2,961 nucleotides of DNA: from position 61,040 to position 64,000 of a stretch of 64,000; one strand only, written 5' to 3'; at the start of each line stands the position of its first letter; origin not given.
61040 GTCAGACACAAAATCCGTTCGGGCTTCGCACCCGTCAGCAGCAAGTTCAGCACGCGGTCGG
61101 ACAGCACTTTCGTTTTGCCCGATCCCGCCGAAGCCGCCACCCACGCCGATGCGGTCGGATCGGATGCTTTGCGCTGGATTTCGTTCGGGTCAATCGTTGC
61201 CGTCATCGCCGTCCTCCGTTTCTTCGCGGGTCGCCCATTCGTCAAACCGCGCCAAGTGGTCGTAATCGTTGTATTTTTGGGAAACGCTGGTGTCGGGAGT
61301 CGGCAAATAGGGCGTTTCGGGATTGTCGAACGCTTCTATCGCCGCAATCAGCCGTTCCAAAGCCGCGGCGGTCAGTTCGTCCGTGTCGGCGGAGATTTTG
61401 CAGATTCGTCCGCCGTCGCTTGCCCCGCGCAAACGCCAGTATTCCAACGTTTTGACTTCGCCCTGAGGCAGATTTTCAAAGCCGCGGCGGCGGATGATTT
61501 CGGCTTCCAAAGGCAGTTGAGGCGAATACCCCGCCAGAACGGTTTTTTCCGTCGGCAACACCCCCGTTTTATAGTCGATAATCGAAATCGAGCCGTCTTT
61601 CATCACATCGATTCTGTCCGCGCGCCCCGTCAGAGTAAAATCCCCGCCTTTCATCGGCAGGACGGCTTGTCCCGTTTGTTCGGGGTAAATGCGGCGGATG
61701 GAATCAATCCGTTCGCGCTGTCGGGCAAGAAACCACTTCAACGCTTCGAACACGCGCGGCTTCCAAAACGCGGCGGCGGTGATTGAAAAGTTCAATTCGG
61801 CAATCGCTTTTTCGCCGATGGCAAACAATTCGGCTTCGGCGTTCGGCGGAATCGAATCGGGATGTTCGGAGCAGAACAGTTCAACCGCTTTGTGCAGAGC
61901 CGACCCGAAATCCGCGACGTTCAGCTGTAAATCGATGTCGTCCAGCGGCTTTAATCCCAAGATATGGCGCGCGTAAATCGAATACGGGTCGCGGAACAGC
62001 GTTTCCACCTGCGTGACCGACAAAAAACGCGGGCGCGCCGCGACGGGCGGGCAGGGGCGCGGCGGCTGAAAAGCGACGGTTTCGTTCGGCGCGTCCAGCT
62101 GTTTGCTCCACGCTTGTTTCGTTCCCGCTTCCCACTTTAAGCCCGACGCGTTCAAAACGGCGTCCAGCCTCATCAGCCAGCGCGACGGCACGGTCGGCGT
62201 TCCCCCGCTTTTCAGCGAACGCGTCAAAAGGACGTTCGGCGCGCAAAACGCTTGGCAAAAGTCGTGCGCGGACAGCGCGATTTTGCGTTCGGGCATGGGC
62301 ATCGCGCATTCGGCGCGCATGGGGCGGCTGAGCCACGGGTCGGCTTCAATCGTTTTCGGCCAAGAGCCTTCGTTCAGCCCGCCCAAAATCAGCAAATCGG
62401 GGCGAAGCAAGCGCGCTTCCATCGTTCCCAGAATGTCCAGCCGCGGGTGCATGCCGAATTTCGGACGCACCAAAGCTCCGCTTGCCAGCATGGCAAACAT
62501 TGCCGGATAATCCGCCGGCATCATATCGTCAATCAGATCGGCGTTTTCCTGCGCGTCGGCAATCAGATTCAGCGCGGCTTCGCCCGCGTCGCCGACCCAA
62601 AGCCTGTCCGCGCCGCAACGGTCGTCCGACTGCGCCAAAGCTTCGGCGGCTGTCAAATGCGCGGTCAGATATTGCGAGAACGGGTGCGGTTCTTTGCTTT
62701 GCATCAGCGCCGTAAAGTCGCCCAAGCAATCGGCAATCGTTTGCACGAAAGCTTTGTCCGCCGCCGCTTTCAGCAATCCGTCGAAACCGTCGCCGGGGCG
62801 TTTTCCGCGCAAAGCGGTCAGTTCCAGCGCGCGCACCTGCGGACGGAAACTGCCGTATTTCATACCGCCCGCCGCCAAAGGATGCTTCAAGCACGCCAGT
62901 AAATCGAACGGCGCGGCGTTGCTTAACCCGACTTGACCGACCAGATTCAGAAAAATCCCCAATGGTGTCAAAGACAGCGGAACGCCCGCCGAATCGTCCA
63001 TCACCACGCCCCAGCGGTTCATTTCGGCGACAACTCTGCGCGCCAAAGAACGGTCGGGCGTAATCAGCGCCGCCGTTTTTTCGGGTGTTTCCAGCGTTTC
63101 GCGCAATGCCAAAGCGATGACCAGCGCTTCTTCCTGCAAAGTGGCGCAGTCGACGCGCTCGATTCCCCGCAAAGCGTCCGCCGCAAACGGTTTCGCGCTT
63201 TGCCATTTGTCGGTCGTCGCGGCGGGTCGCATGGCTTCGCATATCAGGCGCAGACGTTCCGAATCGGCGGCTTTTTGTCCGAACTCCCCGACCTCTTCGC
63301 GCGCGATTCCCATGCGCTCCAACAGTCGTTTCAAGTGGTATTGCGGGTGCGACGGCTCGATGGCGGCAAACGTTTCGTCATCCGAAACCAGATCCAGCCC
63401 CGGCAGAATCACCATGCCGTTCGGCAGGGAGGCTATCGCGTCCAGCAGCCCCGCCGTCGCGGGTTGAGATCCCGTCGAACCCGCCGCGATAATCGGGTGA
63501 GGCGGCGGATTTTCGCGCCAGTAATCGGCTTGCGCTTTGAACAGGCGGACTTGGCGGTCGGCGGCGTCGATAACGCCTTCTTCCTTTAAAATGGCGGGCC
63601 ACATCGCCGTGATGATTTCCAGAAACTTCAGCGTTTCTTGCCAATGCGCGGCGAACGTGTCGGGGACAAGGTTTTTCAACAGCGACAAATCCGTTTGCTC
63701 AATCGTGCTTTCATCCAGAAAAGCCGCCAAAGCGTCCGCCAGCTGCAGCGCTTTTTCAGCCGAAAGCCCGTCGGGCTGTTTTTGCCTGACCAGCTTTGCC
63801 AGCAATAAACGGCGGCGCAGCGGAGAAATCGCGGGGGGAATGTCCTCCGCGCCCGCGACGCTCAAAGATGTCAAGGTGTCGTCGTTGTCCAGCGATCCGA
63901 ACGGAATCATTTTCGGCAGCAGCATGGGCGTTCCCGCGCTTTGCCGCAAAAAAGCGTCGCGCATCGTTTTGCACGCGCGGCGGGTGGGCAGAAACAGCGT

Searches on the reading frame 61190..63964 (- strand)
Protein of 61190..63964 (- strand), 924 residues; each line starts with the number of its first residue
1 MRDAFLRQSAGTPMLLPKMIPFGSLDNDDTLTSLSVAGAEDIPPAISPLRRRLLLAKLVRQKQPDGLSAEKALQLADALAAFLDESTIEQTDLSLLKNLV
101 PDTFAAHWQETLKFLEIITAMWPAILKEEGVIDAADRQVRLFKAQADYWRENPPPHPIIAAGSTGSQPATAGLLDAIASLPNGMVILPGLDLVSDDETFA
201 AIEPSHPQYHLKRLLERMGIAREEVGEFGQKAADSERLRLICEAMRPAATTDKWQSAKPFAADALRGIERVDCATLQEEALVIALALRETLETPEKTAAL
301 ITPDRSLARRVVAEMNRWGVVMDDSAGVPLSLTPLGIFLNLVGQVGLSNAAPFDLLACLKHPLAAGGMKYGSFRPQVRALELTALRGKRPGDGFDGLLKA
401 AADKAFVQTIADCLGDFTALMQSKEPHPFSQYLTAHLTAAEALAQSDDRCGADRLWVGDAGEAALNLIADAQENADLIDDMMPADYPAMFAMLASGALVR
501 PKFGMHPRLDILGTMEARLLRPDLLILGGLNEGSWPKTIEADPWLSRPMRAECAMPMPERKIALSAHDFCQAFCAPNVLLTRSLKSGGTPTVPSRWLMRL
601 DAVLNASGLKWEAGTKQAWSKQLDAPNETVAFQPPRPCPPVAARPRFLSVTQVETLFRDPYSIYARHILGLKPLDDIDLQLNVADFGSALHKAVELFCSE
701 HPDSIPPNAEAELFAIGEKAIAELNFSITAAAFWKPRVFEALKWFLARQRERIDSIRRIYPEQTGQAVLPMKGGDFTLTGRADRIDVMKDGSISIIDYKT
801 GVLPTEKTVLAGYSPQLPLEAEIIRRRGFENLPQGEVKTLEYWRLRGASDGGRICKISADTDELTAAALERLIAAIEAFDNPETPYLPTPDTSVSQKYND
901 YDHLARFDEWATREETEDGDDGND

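Call 74: search_protein_families(library=pfam, proteins=[window:61190-63964:-], max_evalue=0.01)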
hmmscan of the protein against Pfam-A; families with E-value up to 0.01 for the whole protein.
window:61190-63964:- (924 aa): 1 family
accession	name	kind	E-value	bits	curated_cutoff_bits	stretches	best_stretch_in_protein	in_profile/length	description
PF12705.13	PDDEXK_1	-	8.7e-25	88.5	22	1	648-890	2-235/247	PD-(D/E)XK nuclease superfamily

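Call 101: find_encoding_contigs(protein=window:61190-63964:-, flank=10000, max_places=1)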
Protein window:61190-63964:- (924 aa): no gene with exactly this product is on record in the collection.
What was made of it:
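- Tried and rejected: The AddB-like protein is not on record (call 101).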
